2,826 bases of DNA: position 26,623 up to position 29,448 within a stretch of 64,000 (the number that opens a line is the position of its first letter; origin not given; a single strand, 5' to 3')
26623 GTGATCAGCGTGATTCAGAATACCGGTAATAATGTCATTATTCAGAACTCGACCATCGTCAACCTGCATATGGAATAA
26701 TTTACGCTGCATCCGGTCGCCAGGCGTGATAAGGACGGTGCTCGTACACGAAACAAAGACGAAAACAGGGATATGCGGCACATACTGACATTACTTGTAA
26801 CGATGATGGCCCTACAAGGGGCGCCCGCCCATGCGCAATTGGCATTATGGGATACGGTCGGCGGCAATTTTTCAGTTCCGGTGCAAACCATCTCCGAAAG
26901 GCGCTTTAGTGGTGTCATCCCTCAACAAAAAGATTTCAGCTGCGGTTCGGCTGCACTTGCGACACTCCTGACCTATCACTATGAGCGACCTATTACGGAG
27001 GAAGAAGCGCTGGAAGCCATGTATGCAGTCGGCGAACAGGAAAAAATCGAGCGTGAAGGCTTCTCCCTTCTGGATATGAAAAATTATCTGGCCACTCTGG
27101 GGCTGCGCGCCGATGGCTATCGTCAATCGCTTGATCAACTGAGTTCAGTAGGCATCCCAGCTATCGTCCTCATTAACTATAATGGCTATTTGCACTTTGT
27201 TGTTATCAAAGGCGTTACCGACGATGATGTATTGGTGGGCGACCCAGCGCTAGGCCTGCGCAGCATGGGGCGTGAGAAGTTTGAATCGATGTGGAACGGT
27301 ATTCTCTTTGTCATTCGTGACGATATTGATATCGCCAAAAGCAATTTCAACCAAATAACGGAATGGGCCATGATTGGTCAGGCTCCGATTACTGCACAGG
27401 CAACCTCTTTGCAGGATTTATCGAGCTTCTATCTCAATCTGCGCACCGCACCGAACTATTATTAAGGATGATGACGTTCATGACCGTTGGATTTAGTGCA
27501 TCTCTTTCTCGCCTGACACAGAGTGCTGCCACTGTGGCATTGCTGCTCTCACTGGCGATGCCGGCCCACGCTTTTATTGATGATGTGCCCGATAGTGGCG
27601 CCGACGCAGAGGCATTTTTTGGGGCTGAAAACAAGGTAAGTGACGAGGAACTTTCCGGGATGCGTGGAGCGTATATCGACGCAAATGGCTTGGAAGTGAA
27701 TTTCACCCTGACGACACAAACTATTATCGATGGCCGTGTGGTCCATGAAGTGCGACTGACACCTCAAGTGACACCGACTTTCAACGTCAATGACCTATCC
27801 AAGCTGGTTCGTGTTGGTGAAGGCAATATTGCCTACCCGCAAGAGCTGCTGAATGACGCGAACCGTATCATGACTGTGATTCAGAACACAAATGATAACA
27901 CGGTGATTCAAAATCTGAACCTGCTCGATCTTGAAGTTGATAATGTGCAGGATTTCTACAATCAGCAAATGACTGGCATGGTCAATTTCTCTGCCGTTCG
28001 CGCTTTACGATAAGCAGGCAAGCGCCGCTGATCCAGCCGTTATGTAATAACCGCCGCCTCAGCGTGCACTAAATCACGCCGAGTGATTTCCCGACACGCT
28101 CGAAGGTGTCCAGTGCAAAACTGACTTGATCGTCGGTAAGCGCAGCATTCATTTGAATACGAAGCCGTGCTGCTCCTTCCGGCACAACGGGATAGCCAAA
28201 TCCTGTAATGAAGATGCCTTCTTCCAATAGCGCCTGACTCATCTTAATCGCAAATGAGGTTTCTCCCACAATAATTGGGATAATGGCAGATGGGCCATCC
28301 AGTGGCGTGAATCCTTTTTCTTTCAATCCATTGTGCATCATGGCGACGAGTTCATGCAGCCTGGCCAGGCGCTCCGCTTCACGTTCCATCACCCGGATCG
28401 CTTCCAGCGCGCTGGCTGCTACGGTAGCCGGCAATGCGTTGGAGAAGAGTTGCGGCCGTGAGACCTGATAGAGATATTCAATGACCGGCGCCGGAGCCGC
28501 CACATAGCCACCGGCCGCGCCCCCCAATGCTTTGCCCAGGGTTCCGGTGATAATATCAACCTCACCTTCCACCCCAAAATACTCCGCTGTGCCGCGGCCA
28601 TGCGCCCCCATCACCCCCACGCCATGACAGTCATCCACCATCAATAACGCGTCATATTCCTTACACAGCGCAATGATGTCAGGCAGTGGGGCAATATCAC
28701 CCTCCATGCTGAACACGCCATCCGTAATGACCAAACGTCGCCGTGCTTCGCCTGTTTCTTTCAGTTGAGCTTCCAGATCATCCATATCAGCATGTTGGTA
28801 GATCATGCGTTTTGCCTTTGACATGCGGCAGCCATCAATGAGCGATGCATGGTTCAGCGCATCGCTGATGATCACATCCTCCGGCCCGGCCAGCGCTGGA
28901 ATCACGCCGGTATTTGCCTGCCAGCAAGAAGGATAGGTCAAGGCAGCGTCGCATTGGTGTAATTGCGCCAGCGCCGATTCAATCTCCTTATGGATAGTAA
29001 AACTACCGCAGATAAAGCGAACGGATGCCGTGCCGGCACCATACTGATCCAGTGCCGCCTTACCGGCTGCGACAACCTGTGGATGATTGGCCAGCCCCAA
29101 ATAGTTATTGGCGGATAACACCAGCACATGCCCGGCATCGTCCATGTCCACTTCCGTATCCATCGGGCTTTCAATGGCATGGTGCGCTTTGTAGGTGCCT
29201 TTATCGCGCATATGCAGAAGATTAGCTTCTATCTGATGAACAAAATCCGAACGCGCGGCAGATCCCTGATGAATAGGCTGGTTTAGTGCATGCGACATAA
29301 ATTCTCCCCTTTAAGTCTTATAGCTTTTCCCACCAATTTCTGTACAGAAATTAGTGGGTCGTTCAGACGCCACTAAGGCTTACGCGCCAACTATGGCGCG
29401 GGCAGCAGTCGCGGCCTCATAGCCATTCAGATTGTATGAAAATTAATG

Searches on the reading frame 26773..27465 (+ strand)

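Call 29: search_protein_families(library=pfam, proteins=[window:26773-27465:+], max_evalue=0.01)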
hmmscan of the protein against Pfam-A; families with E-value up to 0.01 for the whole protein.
window:26773-27465:+ (230 aa): 3 families
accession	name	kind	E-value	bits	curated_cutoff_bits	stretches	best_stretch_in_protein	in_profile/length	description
PF03412.21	Peptidase_C39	-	7.5e-25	87.7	22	1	48-182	4-129/133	Peptidase C39 family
PF13529.12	Peptidase_C39_2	-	9.6e-05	23.4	24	1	51-159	8-143/143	Peptidase_C39 like family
PF12385.14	Peptidase_C70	-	0.0011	19.3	19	1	51-171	14-137/141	Papain-like cysteine protease AvrRpt2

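Call 50: search_protein_families(library=ncbifam, proteins=[window:26773-27465:+], max_evalue=0.01)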
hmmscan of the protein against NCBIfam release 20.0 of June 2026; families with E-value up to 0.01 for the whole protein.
window:26773-27465:+ (230 aa): 6 families
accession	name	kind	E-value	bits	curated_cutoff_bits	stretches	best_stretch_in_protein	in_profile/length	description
NF058616.2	C39_FapD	equivalog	1e-48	165.6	330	1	8-181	3-178/224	fibril amyloid maturation endopeptidase FapD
NF050078.1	pilus_FilB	exception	4.5e-40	137.8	475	1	35-195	50-211/277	putative pilus system C39 family peptidase FilB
TIGR03796.1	NHLM_micro_ABC1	equivalog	6.7e-19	67.6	853.3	1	51-201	7-146/710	NHLP family bacteriocin export ABC transporter peptidase/permease/ATPase subunit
NF045998.1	cleave_ABC_plasm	equivalog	4.9e-13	48.2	500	1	92-194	36-141/673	Mbov_0121 family peptidase domain-containing ABC transporter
TIGR01193.1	bacteriocin_ABC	subfamily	5.2e-07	28.6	523.85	1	55-186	5-133/708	peptide cleavage/export ABC transporter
TIGR01846.1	type_I_sec_HlyB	subfamily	1.9e-05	23.2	725.55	1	92-196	27-128/694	type I secretion system permease/ATPase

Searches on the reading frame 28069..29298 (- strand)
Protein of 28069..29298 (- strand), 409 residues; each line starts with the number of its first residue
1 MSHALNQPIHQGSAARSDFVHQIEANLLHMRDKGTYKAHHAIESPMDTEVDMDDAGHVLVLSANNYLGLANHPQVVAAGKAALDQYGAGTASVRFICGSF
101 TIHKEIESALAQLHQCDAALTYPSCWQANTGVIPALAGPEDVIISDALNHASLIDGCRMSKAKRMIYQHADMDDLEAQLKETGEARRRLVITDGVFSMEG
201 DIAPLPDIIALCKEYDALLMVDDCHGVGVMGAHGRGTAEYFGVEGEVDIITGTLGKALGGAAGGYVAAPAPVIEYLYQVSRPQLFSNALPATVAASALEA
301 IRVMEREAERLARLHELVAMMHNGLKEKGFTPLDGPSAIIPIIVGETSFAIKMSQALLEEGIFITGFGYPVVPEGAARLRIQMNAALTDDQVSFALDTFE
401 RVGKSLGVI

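Call 29: search_protein_families(library=pfam, proteins=[window:28069-29298:-], max_evalue=0.01)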
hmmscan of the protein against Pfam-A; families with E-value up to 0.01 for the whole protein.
window:28069-29298:- (409 aa): 4 families
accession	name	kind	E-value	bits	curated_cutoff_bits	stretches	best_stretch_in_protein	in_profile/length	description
PF00155.27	Aminotran_1_2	-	1.3e-65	222.5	19.7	1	57-397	2-359/361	Aminotransferase class I and II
PF01212.27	Beta_elim_lyase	-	8.5e-05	22.4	27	1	105-329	36-269/288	Beta-eliminating lyase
PF00266.25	Aminotran_5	-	0.00038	20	21.5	1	156-228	113-181/371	Aminotransferase class-V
PF01053.26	Cys_Met_Meta_PP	-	0.0013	17.8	27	1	103-229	54-180/381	Cys/Met metabolism PLP-dependent enzyme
